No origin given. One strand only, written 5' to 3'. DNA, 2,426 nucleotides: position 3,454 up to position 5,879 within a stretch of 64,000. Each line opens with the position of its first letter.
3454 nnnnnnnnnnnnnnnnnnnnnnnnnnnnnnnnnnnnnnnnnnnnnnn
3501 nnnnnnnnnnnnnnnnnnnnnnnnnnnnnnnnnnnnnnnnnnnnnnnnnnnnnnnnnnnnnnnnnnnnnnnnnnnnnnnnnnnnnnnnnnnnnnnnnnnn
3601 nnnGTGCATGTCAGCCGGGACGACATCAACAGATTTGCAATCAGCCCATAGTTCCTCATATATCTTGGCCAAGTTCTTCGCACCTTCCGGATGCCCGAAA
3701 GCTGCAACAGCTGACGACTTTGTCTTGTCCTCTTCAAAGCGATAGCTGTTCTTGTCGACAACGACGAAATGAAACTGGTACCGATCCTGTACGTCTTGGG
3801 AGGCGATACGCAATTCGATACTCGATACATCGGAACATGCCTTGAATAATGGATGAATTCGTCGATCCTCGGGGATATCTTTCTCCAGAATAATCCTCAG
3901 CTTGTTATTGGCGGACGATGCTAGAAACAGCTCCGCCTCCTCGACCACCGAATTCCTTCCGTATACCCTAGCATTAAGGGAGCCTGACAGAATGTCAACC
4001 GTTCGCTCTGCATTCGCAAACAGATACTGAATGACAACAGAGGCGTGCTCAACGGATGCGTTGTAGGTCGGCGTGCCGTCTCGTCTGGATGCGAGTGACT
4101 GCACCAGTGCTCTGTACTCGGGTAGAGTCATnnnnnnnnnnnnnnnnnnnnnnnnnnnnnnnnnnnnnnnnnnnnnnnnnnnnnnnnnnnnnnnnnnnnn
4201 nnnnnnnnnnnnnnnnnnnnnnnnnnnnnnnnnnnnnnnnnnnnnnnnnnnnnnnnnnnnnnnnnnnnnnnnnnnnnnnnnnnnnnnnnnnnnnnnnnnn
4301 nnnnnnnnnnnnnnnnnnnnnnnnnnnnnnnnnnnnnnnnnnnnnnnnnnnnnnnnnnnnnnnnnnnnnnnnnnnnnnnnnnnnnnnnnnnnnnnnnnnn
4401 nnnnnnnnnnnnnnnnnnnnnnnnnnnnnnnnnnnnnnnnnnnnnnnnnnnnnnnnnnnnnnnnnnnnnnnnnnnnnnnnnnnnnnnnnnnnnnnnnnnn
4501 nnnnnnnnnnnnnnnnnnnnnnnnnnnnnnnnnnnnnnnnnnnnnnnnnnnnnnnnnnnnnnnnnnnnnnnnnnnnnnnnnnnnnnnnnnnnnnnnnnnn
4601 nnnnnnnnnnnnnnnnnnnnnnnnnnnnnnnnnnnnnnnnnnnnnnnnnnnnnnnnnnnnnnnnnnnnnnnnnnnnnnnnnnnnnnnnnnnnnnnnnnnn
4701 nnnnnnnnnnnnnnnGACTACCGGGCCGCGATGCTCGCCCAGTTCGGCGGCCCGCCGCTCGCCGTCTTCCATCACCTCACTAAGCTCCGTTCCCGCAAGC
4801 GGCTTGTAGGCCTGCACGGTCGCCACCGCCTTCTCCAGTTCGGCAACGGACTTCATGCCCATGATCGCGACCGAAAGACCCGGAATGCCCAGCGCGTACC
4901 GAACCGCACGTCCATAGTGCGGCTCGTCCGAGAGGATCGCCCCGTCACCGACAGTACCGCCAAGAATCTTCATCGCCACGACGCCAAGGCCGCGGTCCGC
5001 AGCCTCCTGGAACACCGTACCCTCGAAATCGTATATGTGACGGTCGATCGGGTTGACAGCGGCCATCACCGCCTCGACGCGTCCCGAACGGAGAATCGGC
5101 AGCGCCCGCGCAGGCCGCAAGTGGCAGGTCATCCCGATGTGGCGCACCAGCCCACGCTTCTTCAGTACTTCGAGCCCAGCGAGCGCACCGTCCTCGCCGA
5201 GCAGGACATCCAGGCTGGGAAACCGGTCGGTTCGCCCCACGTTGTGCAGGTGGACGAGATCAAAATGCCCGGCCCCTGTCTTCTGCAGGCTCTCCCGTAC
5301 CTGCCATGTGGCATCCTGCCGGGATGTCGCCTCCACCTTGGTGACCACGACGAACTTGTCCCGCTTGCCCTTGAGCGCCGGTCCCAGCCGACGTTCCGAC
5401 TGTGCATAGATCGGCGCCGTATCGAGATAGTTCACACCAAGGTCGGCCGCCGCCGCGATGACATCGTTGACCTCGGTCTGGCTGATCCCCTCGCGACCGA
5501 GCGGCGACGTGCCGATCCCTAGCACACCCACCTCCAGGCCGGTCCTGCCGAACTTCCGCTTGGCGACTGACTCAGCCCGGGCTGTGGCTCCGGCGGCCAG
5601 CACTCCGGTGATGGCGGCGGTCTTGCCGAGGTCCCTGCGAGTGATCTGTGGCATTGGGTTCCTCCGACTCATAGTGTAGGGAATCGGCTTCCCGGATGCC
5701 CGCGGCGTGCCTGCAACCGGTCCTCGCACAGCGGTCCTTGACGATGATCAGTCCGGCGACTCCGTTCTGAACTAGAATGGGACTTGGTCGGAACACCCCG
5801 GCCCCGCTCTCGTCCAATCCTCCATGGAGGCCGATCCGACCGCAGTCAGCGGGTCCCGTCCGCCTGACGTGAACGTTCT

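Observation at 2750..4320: AT-rich two-gene insertion: HKD-less PLD-like protein plus small multi-TM protein, a candidate undescribed conflict or defence module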

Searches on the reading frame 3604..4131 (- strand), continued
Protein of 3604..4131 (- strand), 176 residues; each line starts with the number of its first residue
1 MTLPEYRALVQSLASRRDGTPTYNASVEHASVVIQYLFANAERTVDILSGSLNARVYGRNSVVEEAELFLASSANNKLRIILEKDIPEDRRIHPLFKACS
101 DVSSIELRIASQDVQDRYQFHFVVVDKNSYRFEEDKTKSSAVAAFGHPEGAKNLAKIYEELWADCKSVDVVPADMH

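Call 80: search_protein_families(library=padloc, proteins=[L049:15170-18076:+, L049:18076-20529:+, L048:6991-7251:-, L008:9685-12555:+, L001:8109-9107:+, L002:3684-5594:+, L009:2697-4304:-, L012:9445-10938:-, L014:9463-10935:+], max_evalue=0.00001)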
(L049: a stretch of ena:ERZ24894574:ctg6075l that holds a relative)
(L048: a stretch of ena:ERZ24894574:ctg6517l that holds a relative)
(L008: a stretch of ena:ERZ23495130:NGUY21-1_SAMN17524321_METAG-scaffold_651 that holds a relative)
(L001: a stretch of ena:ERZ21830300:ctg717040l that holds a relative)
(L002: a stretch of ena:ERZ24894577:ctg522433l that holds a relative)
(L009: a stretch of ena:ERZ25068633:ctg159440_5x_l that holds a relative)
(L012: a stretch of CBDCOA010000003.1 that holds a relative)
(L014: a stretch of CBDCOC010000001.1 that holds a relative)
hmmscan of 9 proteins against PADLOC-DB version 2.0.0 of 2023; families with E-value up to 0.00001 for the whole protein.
L049:15170-18076:+ (969 aa): 0 families

L049:18076-20529:+ (818 aa): 30 families (the best 25 are shown)
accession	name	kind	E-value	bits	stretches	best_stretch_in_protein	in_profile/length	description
PDLC03632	MTase_III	-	8.1e-140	465.7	2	59-532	96-586/983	Type III methyltransferase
PDLC03354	MTase_II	-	5.8e-34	115.8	2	319-477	231-385/425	Type II methyltransferase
PDLC03636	MTase_III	-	3.1e-28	96.9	1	200-462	105-393/575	Type III methyltransferase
PDLC03644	MTase_III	-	1.1e-26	91.7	1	110-475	32-394/542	Type III methyltransferase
PDLC03634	MTase_III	-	6.2e-24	82.8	1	116-447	94-423/621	Type III methyltransferase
PDLC03635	MTase_III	-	1.7e-23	81.2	1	116-461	218-559/708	Type III methyltransferase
PDLC03633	MTase_III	-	1.4e-21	74.9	2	409-480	288-358/616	Type III methyltransferase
PDLC03300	MTase_II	-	1.6e-21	74.7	2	138-274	28-170/302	Type II methyltransferase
PDLC03371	MTase_II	-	3.6e-21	73.9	2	415-475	193-253/260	Type II methyltransferase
PDLC03339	MTase_II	-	1.6e-20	71.3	2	421-478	218-275/399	Type II methyltransferase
PDLC03638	MTase_III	-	3.5e-17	60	1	202-461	442-664/816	Type III methyltransferase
PDLC03216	MTase_II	-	3.4e-16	57.2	1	418-477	199-258/364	Type II methyltransferase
PDLC03641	MTase_III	-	9.3e-16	55.5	1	114-447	102-425/657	Type III methyltransferase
PDLC03299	MTase_II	-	1.5e-15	55.5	1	373-476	157-259/296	Type II methyltransferase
PDLC03738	oMTase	-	2.7e-15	54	1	416-474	207-265/376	orphan methyltransferase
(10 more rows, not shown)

L048:6991-7251:- (86 aa): 0 families

L008:9685-12555:+ (957 aa): 3 families
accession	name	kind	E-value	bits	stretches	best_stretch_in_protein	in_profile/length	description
PDLC04167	Dsr1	-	6.6e-131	436.2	1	24-957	67-1022/1248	-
PDLC02183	Dsr1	-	3.2e-105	351.1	2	22-290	65-347/1275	-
PDLC04166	Dsr1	-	1.7e-09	34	1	77-179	124-222/1227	-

L001:8109-9107:+ (333 aa): 1 family
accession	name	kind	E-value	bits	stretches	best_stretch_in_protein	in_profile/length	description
PDLC02373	dCTPase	-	3.9e-56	189.2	1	1-307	155-486/630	-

L002:3684-5594:+ (637 aa): 0 families

L009:2697-4304:- (535 aa): 10 families
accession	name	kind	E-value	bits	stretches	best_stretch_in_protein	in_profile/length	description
PDLC03627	REase_MTase_IIG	-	1.3e-137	458.2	1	51-523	557-1022/1136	Type IIG restriction enzyme-methyltransferase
PDLC02643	DrmMI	-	9.6e-70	233.7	1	58-434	870-1237/1347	DrmMI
PDLC03599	REase_MTase_IIG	-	9.1e-62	207.2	1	35-409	455-847/959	Type IIG restriction enzyme-methyltransferase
PDLC02646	DrmMI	-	3.3e-48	162.4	1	56-407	282-637/792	DrmMI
PDLC02644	DrmMI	-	6.4e-33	111.7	1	57-408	382-759/988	DrmMI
PDLC03598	REase_MTase_IIG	-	5.4e-24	82.1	2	330-520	749-902/912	Type IIG restriction enzyme-methyltransferase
PDLC02640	DrmMI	-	2e-18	63.5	1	117-409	549-846/1015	DrmMI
PDLC03618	REase_MTase_IIG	-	4.1e-16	55.5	1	56-406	865-1205/1429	Type IIG restriction enzyme-methyltransferase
PDLC02639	DrmMI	-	7e-10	35.8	1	52-197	578-719/803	DrmMI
PDLC02638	DrmMI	-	3.6e-07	26.7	1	58-106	873-920/935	DrmMI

L012:9445-10938:- (498 aa): 5 families
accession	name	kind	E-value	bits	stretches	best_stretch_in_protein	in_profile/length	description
PDLC03597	REase_MTase_IIG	-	2.5e-80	268.6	2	189-490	1358-1637/1646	Type IIG restriction enzyme-methyltransferase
PDLC03051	REase_MTase_I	-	2.3e-40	135.7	2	311-489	1413-1585/1591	Type I restriction enzyme-methyltransferase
PDLC03621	REase_MTase_IIG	-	3.3e-26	89.6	1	287-464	812-978/1024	Type IIG restriction enzyme-methyltransferase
PDLC03610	REase_MTase_IIG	-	3.4e-09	33.3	1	305-440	893-1036/1096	Type IIG restriction enzyme-methyltransferase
PDLC03631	REase_MTase_IIG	-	3.6e-09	33.1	1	286-478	831-1028/1086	Type IIG restriction enzyme-methyltransferase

L014:9463-10935:+ (491 aa): 1 family
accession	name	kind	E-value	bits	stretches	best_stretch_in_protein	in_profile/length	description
PDLC03812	RTasRmuC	-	3e-44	149.3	1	65-463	12-426/439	DRT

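Call 85: search_protein_families(library=padloc, proteins=[L016:3027-6272:-, L011:10768-13842:-, L013:90-2645:+, L030:5812-7971:-, L014:14176-16050:+, L012:11996-14284:-, L015:1051-3348:+, L036:2824-4725:-, L037:2155-3729:-, L029:2061-3335:+], max_evalue=1e-10)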
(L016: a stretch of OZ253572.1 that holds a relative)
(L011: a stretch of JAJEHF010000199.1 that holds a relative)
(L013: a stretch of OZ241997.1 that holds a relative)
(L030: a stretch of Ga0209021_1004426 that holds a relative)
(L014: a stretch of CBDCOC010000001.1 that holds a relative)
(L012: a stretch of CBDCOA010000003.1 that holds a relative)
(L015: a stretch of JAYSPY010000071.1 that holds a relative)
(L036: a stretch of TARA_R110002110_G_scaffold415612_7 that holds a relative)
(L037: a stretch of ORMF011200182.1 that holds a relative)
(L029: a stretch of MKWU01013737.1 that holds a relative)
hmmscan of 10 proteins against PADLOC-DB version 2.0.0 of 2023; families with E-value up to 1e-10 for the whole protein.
L016:3027-6272:- (1082 aa): 24 families
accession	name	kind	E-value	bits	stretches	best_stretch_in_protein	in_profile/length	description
PDLC00633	ZorD1|ZorD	-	2.6e-123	411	1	594-1053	434-885/908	"SWI2/SNF2 helicase, Mrr-like nuclease"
PDLC02842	DpdE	-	1.1e-115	385.7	1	595-1053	693-1151/1176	DpdE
PDLC00632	ZorD1|ZorD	-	7.1e-109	363.3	1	603-1057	593-1084/1101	"SWI2/SNF2 helicase, Mrr-like nuclease"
PDLC02849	DpdE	-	1.6e-101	338.9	1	569-1054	367-834/857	DpdE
PDLC00634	ZorD1|ZorD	-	4.2e-100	334.1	1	596-1057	487-973/1208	"SWI2/SNF2 helicase, Mrr-like nuclease"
PDLC02850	DpdE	-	6.5e-100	333.7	1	592-1057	792-1246/1282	DpdE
PDLC00629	ZorD1|ZorD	-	2.1e-99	331.8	1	596-1053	475-955/1012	"SWI2/SNF2 helicase, Mrr-like nuclease"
PDLC00631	ZorD1|ZorD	-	1.2e-97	325.9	1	604-1052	442-909/1071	"SWI2/SNF2 helicase, Mrr-like nuclease"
PDLC02845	DpdE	-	6.2e-97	323.7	1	595-1072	835-1291/1293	DpdE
PDLC02851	DpdE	-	7.2e-93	310.1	1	596-1071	590-1053/1055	DpdE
PDLC00628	ZorD1|ZorD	-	1.3e-71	239.7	1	597-1037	506-949/1171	"SWI2/SNF2 helicase, Mrr-like nuclease"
PDLC02854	DpdE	-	1.7e-71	239.4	1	607-1053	583-1062/1083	DpdE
PDLC00627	ZorD1|ZorD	-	9.6e-70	233.7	1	720-1053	624-989/1006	"SWI2/SNF2 helicase, Mrr-like nuclease"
PDLC02848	DpdE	-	4.7e-67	224.7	1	592-955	344-693/856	DpdE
PDLC00630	ZorD1|ZorD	-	8.1e-39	131.7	1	721-1026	286-616/817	"SWI2/SNF2 helicase, Mrr-like nuclease"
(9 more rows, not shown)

L011:10768-13842:- (1025 aa): 0 families

L013:90-2645:+ (852 aa): 0 families

L030:5812-7971:- (720 aa): 0 families

L014:14176-16050:+ (625 aa): 0 families

L012:11996-14284:- (763 aa): 0 families

L015:1051-3348:+ (766 aa): 0 families

L036:2824-4725:- (634 aa): 0 families

L037:2155-3729:- (525 aa): 0 families

L029:2061-3335:+ (425 aa): 0 families

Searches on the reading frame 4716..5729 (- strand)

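Call 3: search_protein_families(library=pfam, proteins=[window:4716-5729:-], max_evalue=1)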
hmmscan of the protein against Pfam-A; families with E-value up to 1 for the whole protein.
window:4716-5729:- (338 aa): 2 families
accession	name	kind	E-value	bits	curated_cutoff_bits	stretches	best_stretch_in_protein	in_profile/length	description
PF00248.27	Aldo_ket_red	-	1e-27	97.4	24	1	70-268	2-204/291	Aldo/keto reductase family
PF15221.11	LEP503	-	0.22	12.1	27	0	57-85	17-42/61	Lens epithelial cell protein LEP503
